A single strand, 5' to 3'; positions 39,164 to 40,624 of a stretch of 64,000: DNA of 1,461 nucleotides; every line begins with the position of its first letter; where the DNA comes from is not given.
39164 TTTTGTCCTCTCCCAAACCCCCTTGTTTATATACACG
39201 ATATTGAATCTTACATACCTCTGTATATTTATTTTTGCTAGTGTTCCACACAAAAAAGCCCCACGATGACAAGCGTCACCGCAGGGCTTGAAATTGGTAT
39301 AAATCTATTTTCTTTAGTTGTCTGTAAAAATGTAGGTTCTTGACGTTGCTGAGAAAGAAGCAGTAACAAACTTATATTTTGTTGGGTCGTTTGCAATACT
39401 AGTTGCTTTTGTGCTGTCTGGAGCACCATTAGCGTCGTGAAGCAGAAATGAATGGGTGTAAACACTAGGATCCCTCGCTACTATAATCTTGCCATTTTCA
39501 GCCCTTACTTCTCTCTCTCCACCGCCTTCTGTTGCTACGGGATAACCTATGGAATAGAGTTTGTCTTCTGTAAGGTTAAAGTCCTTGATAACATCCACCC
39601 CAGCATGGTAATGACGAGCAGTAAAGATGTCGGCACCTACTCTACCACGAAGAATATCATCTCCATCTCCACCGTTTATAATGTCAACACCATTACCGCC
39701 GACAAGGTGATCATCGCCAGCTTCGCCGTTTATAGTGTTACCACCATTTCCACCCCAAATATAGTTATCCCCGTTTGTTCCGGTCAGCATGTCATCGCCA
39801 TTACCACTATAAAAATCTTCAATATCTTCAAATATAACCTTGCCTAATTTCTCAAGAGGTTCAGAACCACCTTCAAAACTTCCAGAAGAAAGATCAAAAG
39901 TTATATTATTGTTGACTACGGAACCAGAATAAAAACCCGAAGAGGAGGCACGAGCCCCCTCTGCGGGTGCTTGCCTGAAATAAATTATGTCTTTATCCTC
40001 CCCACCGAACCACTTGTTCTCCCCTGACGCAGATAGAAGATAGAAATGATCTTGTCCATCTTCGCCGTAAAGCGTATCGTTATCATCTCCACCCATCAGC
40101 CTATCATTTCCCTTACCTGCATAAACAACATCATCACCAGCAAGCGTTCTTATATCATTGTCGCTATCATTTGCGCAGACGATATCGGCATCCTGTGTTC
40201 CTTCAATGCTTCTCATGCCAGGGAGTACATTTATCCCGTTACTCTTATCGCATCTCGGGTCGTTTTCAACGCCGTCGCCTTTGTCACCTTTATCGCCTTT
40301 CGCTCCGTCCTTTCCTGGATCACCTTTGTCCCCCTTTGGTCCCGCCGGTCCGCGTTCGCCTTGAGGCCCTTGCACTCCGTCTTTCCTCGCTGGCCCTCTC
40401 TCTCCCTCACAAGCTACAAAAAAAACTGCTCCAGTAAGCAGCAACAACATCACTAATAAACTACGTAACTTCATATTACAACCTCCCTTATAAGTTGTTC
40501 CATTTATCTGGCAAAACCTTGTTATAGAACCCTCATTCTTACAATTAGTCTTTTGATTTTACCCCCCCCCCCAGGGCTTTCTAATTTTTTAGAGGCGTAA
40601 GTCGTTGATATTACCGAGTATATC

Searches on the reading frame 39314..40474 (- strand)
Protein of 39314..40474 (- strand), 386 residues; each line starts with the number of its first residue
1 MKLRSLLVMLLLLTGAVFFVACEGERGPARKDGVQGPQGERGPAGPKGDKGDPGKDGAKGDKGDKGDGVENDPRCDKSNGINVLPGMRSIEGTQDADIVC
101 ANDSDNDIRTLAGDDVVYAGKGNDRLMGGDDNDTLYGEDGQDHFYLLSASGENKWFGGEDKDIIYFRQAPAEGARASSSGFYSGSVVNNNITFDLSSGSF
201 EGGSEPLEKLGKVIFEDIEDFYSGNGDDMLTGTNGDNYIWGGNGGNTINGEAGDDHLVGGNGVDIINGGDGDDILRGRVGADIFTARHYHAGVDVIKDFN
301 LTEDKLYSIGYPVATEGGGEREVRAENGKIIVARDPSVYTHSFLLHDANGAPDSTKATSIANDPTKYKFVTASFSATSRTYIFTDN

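Call 16: find_encoding_contigs(protein=window:39314-40474:-, flank=3000, max_places=6)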
Protein window:39314-40474:- (386 aa): no gene with exactly this product is on record in the collection.

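Call 17: search_protein_families(library=pfam, proteins=[window:39314-40474:-])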
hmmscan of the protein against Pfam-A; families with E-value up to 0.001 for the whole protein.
window:39314-40474:- (386 aa): 2 families
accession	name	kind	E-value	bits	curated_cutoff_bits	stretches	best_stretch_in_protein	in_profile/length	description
PF00353.25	HemolysinCabind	-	2.1e-19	69.6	23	4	118-145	1-28/36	RTX calcium-binding nonapeptide repeat (4 copies)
PF01391.23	Collagen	-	4.2e-06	26.9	27.2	1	24-66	10-52/60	Collagen triple helix repeat (20 copies)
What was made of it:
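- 39314..40474 (-): Gene B: a collagen-like (GXY) plus RTX beta-roll lipoprotein of 386 aa. Pfam HemolysinCabind 2.1e-19, and Collagen 26.9 bits, just under the 27.2 cut-off (call 17).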

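Call 27: search_protein_families(library=ncbifam, proteins=[window:39314-40474:-], max_evalue=0.01)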
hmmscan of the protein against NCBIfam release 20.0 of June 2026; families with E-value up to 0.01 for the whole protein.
window:39314-40474:- (386 aa): 10 families
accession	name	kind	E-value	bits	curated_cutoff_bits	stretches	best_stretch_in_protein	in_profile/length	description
NF033943.0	RTX_toxin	subfamily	2e-20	72.6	1000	2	220-307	725-821/930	RTX family hemolysin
NF053766.1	ZapA_metallo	exception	2.8e-15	56.3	940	2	92-148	335-391/483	ZapA family metalloprotease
NF046115.1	Ca_rpt_SMc04171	equivalog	1.5e-13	50.8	625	1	88-285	278-472/574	SMc04171 family calcium-binding repeat protein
NF035945.1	Zn_serralysin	subfamily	2.5e-11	43.4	500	2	92-143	324-375/462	serralysin family metalloprotease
NF050046.1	PueAB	exception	3.3e-11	42.3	670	2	88-170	488-570/616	polyurethane esterase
NF033203.1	entero_EhxA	exception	7.1e-11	41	2000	2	215-366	719-863/997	enterohemolysin EhxA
NF052454.1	BtaGlycanEglC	equivalog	8.9e-08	31.5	700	1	265-306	120-159/459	endo-1,3-1,4-beta-glycanase EglC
NF038330.1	adhesin_SclA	exception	3.7e-07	30.1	400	1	23-123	122-220/405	LPXTG-anchored collagen-like adhesin Scl1/SclA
NF046116.1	adhesin_Lcl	equivalog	4.5e-06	25.5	500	1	26-92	83-150/431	collagen-like adhesin Lcl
NF038329.2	gly_rich_SclB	equivalog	0.00019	20.5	325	1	23-271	152-337/442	LPXTG-anchored collagen-like adhesin Scl2/SclB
